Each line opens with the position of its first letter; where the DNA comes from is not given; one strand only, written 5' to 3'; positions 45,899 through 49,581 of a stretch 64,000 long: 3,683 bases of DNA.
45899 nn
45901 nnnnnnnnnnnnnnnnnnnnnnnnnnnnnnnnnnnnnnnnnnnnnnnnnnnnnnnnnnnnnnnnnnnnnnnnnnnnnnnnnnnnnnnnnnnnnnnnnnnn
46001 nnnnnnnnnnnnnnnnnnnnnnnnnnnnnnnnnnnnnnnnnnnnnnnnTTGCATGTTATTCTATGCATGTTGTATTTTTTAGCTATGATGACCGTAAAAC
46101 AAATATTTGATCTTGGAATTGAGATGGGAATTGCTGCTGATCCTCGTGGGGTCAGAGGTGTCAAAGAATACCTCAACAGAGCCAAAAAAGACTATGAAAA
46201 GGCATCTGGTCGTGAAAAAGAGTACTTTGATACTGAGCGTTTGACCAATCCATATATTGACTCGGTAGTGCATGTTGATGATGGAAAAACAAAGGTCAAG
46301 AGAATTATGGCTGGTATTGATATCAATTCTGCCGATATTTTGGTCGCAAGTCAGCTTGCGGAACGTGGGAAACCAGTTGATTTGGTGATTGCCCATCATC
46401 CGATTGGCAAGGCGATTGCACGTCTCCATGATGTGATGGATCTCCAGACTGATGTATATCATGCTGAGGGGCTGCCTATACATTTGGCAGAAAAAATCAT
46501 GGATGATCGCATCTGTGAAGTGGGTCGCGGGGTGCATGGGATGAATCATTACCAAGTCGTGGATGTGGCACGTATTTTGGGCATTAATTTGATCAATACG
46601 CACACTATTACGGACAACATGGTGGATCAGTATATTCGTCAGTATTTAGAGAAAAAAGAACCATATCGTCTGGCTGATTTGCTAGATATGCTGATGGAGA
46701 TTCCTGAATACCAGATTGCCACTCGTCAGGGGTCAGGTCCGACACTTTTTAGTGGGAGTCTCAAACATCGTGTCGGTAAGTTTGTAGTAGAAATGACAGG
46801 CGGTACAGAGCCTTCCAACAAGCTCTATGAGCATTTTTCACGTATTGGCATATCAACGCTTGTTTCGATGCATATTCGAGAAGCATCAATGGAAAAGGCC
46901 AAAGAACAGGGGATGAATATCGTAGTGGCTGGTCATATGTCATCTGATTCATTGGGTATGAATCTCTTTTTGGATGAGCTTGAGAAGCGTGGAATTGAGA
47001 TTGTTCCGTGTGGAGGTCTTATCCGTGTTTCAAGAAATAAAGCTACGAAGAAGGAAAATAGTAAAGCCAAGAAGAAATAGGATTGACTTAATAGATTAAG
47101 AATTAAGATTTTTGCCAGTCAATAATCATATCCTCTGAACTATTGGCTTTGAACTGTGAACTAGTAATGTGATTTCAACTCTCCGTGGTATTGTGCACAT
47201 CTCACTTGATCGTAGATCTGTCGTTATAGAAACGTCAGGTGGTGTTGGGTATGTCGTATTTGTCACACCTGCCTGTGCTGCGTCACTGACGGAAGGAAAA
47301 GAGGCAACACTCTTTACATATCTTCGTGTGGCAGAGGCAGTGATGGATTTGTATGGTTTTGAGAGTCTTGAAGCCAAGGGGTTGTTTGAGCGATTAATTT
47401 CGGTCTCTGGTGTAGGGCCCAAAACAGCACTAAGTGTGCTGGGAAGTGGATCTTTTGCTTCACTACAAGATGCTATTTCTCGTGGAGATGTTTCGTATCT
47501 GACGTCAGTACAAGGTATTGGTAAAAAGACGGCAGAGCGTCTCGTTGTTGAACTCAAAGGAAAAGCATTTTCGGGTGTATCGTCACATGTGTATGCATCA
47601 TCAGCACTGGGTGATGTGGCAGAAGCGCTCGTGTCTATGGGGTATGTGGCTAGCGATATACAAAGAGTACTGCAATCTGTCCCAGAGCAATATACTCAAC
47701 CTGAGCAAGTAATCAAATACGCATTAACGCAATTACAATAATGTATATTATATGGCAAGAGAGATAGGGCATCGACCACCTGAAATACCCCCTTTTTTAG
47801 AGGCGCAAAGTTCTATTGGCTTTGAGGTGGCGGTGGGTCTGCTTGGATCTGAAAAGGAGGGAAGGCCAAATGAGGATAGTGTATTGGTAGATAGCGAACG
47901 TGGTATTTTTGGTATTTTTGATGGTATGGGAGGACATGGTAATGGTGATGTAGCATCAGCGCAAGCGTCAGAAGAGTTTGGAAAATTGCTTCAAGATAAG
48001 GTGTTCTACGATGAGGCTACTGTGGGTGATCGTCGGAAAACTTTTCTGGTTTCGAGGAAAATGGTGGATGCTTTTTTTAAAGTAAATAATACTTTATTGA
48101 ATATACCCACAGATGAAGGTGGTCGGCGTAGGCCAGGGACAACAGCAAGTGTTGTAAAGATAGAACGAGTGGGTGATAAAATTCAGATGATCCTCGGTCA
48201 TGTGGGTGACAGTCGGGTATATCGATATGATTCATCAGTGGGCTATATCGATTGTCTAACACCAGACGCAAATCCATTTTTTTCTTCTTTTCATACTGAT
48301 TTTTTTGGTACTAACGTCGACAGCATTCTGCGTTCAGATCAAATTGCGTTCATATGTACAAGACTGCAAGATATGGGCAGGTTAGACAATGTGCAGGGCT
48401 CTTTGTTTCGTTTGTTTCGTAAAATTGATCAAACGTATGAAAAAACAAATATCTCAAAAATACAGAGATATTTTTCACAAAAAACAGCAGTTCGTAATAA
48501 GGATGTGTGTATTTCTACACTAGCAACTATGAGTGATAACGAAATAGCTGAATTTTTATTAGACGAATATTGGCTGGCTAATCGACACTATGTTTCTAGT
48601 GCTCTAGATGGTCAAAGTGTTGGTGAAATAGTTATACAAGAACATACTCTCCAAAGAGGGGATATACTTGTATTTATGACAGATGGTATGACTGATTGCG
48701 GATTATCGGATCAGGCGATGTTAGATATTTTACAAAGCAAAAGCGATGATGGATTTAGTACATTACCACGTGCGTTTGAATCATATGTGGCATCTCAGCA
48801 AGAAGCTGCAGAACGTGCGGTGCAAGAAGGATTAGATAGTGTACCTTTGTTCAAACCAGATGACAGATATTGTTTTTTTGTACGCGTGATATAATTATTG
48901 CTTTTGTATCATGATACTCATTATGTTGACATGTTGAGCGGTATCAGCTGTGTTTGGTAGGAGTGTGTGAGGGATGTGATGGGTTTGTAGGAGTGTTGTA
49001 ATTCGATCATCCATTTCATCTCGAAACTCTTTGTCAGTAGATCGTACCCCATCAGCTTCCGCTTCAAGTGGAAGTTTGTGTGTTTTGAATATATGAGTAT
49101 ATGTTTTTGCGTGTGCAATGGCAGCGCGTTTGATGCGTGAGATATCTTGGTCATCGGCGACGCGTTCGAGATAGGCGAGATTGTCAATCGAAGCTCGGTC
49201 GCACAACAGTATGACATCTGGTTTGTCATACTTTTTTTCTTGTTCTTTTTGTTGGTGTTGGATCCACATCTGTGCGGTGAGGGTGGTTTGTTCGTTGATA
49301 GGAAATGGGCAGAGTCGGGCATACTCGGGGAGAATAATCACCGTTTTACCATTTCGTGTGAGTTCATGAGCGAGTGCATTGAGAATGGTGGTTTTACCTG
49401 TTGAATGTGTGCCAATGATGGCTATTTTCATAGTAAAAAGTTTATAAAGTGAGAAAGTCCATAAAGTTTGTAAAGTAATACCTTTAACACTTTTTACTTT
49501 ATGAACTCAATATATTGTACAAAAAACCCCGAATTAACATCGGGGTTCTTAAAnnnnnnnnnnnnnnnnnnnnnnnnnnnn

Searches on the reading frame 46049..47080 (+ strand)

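Call 8: search_protein_families(library=pfam, proteins=[window:46049-47080:+], max_evalue=0.001)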
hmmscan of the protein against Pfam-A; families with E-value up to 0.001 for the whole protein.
window:46049-47080:+ (343 aa): 1 family
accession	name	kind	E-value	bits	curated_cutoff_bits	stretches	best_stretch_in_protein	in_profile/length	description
PF01784.24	DUF34_NIF3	-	2e-07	31.3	23.4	0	257-313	181-237/256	Duf34/NIF3 (NGG1p interacting factor 3)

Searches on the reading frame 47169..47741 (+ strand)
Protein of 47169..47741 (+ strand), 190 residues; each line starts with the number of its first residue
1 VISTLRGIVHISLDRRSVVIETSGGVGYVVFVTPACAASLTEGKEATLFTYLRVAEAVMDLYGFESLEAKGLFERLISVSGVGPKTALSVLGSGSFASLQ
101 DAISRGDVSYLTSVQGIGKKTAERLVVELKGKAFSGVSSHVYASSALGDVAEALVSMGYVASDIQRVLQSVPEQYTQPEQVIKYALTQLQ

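Call 25: search_protein_families(library=pfam, proteins=[window:47169-47741:+], max_evalue=0.001)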
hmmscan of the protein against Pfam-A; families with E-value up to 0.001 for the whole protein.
window:47169-47741:+ (190 aa): 6 families
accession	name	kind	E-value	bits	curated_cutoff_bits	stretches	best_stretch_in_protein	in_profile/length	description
PF14520.12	HHH_5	-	8.7e-18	65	27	1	73-130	1-56/57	Helix-hairpin-helix domain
PF01330.27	RuvA_N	-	1.2e-13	51.3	23.6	1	1-63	1-61/61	RuvA N terminal domain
PF00633.29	HHH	-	5.6e-08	32.7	24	0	75-91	12-28/30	Helix-hairpin-helix motif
PF07499.19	RuvA_C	-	1.3e-05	26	24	1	146-189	2-46/47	RuvA, C-terminal domain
PF12826.13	HHH_2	-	0.00022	21.8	27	0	96-125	23-51/64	Helix-hairpin-helix motif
PF21176.3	RecR_HhH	-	0.00063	20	27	0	116-128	13-25/45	RecR, helix-hairpin-helix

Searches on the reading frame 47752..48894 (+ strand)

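Call 8: search_protein_families(library=pfam, proteins=[window:47752-48894:+], max_evalue=0.001)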
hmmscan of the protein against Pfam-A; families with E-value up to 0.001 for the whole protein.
window:47752-48894:+ (380 aa): 2 families
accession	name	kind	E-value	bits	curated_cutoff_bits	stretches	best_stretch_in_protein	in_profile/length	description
PF00481.26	PP2C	-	2e-06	28.1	20.3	1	45-157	29-125/255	Protein phosphatase 2C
PF13672.11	PP2C_2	-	5.6e-06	26.5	24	1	34-315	6-176/209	Protein phosphatase 2C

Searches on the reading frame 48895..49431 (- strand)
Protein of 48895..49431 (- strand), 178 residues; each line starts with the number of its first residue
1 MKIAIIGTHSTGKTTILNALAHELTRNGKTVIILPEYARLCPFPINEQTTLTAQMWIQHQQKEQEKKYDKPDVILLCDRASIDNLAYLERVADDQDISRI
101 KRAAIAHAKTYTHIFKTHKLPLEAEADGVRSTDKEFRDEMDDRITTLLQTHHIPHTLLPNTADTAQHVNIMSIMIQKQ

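Call 26: search_protein_families(library=pfam, proteins=[window:48895-49431:-], max_evalue=0.001)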
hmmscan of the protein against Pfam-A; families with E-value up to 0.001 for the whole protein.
window:48895-49431:- (178 aa): 4 families
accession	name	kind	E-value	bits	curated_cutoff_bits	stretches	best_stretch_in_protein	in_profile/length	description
PF13521.12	AAA_28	-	6.6e-21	75.7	27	1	2-160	1-158/164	AAA domain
PF19842.5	YqeC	-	0.00013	22.6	27.6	1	3-128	1-100/145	YqeC protein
PF25199.1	nSTAND_NTPase5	-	0.00089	19.5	34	0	4-49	45-91/145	Novel STAND NTPase 5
PF13191.12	AAA_16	-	0.00093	20.2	32.6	0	5-68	29-82/167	AAA ATPase domain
